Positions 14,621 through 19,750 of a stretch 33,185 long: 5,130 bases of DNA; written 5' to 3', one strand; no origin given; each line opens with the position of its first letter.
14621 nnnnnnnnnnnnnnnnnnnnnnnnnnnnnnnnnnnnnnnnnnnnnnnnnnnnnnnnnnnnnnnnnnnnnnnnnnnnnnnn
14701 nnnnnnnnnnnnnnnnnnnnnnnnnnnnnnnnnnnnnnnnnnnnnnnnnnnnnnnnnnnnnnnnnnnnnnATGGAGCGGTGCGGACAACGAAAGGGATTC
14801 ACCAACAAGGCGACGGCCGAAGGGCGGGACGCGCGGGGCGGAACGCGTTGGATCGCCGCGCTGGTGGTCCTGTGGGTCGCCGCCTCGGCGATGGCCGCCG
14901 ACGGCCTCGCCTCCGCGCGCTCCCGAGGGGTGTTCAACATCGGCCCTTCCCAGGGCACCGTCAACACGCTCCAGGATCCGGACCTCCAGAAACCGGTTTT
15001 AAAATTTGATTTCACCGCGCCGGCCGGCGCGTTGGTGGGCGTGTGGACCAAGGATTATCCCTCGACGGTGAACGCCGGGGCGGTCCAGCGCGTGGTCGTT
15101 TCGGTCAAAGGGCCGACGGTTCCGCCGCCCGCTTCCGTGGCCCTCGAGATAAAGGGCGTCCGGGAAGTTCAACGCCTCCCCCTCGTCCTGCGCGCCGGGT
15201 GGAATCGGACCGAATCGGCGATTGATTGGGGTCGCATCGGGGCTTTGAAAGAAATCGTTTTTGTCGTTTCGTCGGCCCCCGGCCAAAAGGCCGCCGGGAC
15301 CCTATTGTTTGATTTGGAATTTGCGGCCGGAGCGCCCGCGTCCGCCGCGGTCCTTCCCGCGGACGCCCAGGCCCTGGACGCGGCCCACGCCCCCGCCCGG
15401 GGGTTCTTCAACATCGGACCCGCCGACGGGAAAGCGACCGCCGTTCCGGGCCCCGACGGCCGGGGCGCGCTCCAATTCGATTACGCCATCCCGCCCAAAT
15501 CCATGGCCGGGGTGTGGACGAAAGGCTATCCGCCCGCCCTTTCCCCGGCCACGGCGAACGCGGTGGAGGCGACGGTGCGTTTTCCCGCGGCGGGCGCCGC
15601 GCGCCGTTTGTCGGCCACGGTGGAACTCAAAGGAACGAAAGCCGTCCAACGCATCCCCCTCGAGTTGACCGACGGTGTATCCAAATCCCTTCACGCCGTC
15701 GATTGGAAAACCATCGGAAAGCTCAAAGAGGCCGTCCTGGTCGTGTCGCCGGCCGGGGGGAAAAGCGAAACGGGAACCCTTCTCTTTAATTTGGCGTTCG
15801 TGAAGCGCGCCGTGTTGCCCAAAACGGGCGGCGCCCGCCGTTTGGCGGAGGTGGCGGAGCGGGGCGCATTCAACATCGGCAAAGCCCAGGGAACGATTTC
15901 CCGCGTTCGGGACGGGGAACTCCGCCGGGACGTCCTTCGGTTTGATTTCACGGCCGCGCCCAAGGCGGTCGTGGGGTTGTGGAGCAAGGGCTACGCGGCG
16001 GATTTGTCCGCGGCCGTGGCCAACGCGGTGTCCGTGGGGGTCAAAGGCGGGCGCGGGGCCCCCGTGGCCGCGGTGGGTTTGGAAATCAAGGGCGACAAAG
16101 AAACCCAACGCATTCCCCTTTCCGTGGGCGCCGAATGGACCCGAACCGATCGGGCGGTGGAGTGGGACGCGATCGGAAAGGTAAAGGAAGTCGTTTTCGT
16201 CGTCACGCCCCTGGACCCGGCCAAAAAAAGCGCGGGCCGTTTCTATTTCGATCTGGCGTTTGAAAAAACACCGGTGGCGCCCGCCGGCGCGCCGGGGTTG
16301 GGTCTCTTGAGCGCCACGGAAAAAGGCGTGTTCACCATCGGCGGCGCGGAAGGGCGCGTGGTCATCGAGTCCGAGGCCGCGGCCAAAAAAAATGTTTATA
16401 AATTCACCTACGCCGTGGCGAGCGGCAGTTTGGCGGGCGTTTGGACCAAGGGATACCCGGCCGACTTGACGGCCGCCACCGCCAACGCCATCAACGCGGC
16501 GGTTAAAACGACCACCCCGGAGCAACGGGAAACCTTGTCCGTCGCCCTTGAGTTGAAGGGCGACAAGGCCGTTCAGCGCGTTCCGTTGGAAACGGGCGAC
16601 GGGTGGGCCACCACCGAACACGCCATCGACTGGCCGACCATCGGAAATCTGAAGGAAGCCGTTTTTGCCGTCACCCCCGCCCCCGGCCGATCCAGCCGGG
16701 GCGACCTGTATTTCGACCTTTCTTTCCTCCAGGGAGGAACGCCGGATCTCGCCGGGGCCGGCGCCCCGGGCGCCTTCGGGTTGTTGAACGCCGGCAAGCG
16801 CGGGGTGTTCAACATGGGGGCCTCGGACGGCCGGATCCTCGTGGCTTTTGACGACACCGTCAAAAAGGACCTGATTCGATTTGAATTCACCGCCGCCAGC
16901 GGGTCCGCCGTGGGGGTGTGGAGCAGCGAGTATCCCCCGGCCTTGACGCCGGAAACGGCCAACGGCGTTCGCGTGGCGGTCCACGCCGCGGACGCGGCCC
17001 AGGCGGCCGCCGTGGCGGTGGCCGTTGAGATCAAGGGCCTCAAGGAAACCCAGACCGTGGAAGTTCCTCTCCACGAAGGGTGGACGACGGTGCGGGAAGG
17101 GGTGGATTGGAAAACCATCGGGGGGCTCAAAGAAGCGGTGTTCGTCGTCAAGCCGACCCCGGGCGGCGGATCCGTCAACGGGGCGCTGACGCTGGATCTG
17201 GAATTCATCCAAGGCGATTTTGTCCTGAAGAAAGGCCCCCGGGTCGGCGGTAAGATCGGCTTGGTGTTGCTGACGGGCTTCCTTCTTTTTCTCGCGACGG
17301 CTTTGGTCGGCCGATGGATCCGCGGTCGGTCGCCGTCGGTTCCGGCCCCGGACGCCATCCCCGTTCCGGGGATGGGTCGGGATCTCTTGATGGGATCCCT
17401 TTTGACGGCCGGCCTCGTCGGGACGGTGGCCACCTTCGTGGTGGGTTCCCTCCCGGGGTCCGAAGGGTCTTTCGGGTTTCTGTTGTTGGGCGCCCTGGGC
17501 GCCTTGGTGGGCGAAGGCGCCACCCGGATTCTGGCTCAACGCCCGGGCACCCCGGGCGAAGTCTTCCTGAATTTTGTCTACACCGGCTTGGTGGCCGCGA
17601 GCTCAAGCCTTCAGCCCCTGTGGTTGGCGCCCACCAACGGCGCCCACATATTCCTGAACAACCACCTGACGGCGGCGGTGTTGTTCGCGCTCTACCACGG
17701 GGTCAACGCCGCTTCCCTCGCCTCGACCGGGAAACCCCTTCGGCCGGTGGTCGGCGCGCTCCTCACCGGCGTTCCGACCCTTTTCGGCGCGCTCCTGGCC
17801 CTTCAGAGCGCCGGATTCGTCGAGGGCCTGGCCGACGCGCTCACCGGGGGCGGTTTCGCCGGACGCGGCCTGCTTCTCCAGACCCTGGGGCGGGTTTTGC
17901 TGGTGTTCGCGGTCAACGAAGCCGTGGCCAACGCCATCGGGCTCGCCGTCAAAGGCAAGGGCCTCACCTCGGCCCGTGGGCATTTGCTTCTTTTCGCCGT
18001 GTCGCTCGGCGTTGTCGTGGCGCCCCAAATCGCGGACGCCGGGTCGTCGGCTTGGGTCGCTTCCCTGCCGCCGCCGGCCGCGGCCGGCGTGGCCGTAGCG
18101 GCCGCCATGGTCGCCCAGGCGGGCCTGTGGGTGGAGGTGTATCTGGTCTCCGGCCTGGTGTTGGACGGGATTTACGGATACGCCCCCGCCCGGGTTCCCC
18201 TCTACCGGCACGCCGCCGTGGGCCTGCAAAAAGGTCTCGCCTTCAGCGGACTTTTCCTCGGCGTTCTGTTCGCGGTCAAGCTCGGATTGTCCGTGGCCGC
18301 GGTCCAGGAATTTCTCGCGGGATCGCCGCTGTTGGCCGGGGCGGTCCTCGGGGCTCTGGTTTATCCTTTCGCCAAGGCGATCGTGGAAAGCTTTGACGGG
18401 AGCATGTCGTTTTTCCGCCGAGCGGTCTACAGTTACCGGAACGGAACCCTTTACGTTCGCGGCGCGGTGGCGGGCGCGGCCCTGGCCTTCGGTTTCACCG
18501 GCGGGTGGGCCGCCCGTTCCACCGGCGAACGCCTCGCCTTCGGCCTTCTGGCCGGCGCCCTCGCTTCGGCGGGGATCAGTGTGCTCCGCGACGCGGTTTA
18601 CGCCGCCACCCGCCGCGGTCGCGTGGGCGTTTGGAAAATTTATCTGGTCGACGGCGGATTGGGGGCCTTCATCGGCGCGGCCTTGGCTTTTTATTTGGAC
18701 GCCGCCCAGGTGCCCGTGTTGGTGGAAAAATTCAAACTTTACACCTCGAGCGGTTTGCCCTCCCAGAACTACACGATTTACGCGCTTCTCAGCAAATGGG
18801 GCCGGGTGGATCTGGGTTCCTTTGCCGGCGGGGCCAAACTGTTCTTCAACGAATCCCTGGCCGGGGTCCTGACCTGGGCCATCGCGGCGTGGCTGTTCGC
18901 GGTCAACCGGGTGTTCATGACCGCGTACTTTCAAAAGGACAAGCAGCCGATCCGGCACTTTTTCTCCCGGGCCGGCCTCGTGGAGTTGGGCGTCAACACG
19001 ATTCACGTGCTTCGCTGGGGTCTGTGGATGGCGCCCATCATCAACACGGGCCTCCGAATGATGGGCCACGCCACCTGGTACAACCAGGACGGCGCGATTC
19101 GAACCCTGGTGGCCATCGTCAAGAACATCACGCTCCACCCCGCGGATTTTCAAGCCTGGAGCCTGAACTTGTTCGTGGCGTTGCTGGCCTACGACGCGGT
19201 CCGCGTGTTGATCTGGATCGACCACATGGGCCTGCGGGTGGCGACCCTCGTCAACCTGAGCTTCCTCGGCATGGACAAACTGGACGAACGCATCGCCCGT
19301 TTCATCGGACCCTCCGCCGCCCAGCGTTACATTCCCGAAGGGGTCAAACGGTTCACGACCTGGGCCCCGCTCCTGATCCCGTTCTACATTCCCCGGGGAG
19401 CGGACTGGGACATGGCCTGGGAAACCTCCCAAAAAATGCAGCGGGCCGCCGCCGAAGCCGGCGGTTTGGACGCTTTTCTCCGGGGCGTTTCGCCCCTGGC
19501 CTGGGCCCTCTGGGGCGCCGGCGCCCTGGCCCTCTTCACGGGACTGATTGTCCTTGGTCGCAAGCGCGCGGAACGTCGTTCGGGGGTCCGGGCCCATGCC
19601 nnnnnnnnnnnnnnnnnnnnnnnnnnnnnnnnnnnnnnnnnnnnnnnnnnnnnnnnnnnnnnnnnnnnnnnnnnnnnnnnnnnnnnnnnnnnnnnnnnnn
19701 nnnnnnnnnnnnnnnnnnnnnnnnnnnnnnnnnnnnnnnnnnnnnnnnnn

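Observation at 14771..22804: Giant tripartite protein: exported 5x repeat array, ~800-aa polytopic membrane block, and cytoplasmic GH94 phosphorylase, with no recognisable GT84 synthase domain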

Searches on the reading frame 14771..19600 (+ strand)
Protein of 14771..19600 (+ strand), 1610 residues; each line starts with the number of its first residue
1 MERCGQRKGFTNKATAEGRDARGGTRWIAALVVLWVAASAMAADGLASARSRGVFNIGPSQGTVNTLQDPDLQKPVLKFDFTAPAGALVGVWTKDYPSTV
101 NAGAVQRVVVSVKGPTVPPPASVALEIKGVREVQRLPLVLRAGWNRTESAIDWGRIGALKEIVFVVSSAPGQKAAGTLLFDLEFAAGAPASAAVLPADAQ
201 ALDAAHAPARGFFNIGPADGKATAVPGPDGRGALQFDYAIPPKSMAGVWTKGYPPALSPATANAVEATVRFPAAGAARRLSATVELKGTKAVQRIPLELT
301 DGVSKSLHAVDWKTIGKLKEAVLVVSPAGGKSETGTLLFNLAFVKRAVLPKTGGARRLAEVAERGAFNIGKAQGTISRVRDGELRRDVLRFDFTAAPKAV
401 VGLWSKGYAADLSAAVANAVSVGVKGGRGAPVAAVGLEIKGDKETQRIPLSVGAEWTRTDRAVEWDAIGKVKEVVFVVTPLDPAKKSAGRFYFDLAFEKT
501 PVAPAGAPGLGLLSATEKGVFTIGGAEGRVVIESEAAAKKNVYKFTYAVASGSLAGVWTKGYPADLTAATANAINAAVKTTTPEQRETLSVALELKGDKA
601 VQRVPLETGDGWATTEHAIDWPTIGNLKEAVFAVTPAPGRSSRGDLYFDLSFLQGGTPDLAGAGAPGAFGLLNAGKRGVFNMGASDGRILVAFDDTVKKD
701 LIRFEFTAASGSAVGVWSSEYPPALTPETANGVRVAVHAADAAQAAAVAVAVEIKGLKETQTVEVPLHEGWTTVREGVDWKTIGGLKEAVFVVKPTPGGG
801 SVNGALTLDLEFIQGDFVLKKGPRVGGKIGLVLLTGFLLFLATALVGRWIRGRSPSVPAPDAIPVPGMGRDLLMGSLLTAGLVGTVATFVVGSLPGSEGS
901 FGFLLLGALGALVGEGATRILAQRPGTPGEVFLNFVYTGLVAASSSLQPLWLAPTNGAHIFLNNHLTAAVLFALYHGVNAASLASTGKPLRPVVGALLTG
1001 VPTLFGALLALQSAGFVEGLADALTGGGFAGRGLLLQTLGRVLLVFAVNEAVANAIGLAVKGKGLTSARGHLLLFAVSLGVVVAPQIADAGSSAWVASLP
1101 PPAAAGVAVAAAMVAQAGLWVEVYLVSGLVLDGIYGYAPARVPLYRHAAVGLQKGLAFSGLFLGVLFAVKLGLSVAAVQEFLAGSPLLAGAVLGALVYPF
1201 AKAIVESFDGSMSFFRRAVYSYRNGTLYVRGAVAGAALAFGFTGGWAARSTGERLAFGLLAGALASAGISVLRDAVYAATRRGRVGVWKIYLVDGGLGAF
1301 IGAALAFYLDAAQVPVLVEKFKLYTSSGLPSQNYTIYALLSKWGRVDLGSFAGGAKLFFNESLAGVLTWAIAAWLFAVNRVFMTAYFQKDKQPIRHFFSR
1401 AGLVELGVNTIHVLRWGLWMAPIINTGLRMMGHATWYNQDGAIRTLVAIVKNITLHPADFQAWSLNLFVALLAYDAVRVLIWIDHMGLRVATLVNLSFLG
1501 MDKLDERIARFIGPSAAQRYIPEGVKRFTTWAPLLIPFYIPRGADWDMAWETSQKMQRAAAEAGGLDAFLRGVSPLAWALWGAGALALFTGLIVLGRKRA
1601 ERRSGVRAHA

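Call 12: search_solved_structures(query=window:14771-19600:+, max_evalue=10)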
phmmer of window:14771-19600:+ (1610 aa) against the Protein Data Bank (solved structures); distinct sequences matched with E-value up to 10: 0.
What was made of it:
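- On Cyclic beta-1,2-glucan synthase (Cgs/NdvB/ChvB): No PDB match for aa 1-1610 (call 12).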

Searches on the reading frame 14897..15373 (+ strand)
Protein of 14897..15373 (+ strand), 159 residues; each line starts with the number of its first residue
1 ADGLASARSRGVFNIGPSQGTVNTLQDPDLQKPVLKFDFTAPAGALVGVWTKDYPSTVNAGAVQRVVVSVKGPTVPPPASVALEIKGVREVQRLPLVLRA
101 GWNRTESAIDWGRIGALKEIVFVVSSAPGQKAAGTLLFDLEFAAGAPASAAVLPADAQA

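Call 19: search_protein_families(library=pfam, alignment_id=A1, max_evalue=10)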
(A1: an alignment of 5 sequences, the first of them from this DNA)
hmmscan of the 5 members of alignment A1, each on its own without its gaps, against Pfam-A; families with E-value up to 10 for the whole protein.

A. member 1, seq(159 aa): 0 families

B. families by the number of members that match (of 5 scanned): 3 families
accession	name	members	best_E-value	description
PF17271.8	Usher_TcfC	1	0.13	TcfC Usher-like barrel domain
PF14062.11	DUF4253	1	0.19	Domain of unknown function (DUF4253)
PF16048.10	Antimicrobial23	1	0.33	Frog antimicrobial peptide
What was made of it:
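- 14903..17212 (+): Five tandem ~155-aa beta-sandwich repeats (aa 45-814), predicted periplasmic, CBM11-like in fold. Pfam CBM_11 does not match (call 19).
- On CBM11: None of the five repeats has a Pfam hit at E<=10, apart from noise (call 19).
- Closest known: CBM11. Different: The Pfam CBM_11 model does not match the repeats (call 19).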

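Call 20: search_solved_structures(query=A1, max_evalue=10)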
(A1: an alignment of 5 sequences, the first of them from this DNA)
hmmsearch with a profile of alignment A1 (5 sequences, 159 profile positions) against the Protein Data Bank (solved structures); distinct sequences matched with E-value up to 10: 2.
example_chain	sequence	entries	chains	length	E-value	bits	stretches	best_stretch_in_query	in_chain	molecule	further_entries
9q1g_A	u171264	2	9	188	0.78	12.9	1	15-54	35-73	PR domain zinc finger protein 1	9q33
3dal_A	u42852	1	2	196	0.84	12.8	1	15-54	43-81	PR domain zinc finger protein 1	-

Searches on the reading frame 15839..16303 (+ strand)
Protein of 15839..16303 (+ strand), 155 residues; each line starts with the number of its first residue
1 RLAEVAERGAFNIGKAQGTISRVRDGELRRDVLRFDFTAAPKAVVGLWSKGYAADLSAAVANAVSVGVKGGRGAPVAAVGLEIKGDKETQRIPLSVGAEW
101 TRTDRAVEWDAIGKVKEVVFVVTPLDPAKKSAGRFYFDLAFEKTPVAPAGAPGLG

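Call 78: predict_structure(alignment_id=A4)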
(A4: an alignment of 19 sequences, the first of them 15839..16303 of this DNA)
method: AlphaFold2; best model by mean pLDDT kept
length: 155 residues; sequences in the alignment: 19
mean_pLDDT: 94.1   pTM: 0.87
mean pLDDT of the five models: 94.1, 94.1, 93.6, 93.6, 93.3
residues with pLDDT >= 90: 142; 70-90: 3; 50-70: 9; < 50: 1
segments of 3 or more residues with pLDDT < 50: none
pLDDT, mean of each block of 10 residues (from residue 1): 96 98 97 98 98 95 98 94 98 97 97 98 97 98 73 52
secondary structure, 60 per line:
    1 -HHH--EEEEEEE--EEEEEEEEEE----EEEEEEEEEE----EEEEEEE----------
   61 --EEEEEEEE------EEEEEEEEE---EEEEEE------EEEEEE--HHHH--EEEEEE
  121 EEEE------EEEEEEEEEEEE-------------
elements in order: E7-13 E16-25 E30-39 E44-50 E63-70 E77-85 E89-94 E101-106 H109-112 E115-124 E131-142
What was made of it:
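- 14903..17212 (+): AlphaFold gives pLDDT 94.1 (call 78).
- On CBM11: pLDDT 94.1 (call 78).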

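Call 80: fold_search(model_id=the predicted structure, library=pdb)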
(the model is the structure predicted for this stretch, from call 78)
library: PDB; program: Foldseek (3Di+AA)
matches with E <= 10: 1445; with E <= 0.001: 54
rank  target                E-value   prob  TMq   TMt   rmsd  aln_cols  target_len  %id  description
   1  6r3m_A                7.4e-07  1.00  0.65  0.59   3.7       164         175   12  Family 11 Carbohydrate-Binding Module from Clostridium thermocellum in complex with beta-1,3-1,4-mixed-linked tetrasac (released 2020-02-05)
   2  1v0a                  1.3e-06  1.00  0.63  0.59   4.1       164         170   11  Family 11 Carbohydrate-Binding Module of cellulosomal cellulase Lic26A-Cel5E of Clostridium thermocellum (released 2005-01-12)
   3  6r31_A                1.5e-06  1.00  0.65  0.60   3.7       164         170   11  Family 11 Carbohydrate-Binding Module from Clostridium thermocellum in complex with beta-1,3-1,4-mixed-linked tetrasac (released 2020-02-05)
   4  2lro_MODEL_1_A        2.9e-06  1.00  0.58  0.53   5.7       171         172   13  Solution structure, dynamics and binding studies of CtCBM11 (released 2013-02-06)
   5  6zps_AAA              2.3e-05  1.00  0.48  0.15   5.4       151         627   12  Structure of Unliganded MgGH51 a-L-Arabinofuranosidase Crystal Type 3 Collected at 2.75 A (released 2020-11-11)
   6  2c26                  2.4e-05  1.00  0.60  0.40   4.0       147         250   10  Structural basis for the promiscuous specificity of the carbohydrate- binding modules from the beta-sandwich super famil (released 2005-10-18)
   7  2xom_A                2.5e-05  1.00  0.44  0.46   5.7       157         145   10  Atomic resolution structure of TmCBM61 in complex with beta-1,4- galactotriose (released 2010-09-08)
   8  9cyn_B                3.5e-05  1.00  0.54  0.42   6.2       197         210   12  Flagellar filament sheath protein FlaA1 (released 2026-03-18)
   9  9cyn_C                3.7e-05  1.00  0.54  0.41   6.1       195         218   12  Flagellar filament sheath protein FlaA1 (released 2026-03-18)
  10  2xon_L                3.7e-05  1.00  0.49  0.51   5.1       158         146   13  Structure of TmCBM61 in complex with beta-1,4-galactotriose at 1.4 A resolution (released 2010-09-08)
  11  7t7y                  3.9e-05  1.00  0.46  0.46   8.5       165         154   10  The crystal structure of family 8 carbohydrate-binding module from Dictyostelium discoideum complexed with iodine atoms (released 2022-04-20)
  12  5w6h_A                4.1e-05  1.00  0.55  0.15   4.4       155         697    8  Crystal structure of Bacteriophage CBA120 tailspike protein 4 enzymatically active domain (TSP4dN, orf213) (released 2018-10-24)
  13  9cyn_A                4.8e-05  1.00  0.58  0.45   5.8       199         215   12  Flagellar filament sheath protein FlaA1 (released 2026-03-18)
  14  2q1f_A                6.7e-05  1.00  0.48  0.10   5.0       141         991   19  Crystal structure of chondroitin sulfate lyase abc from bacteroides thetaiotaomicron wal2926 (released 2008-01-29)
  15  7zkp_A                7.8e-05  1.00  0.54  0.41   6.1       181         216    8  Late assembly intermediate of the proximal proton pumping module of complex I with assembly factors NDUFAF1 and CIA84 (released 2022-11-23)
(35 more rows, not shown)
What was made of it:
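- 14903..17212 (+): Foldseek best hit is CBM11 6r3m, E 7e-7, TM 0.65 (call 80).
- On CBM11: Foldseek to 6r3m, 1v0a and 6r31 gives E ~1e-6 and TM 0.63-0.65 (call 80).
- Closest known: CBM11. Same: The fold is the same beta-jelly-roll (Foldseek E 7e-7, TM 0.65 / 0.59; call 80).
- CBM-like repeats are fused to its periplasmic end (calls 78, 80).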
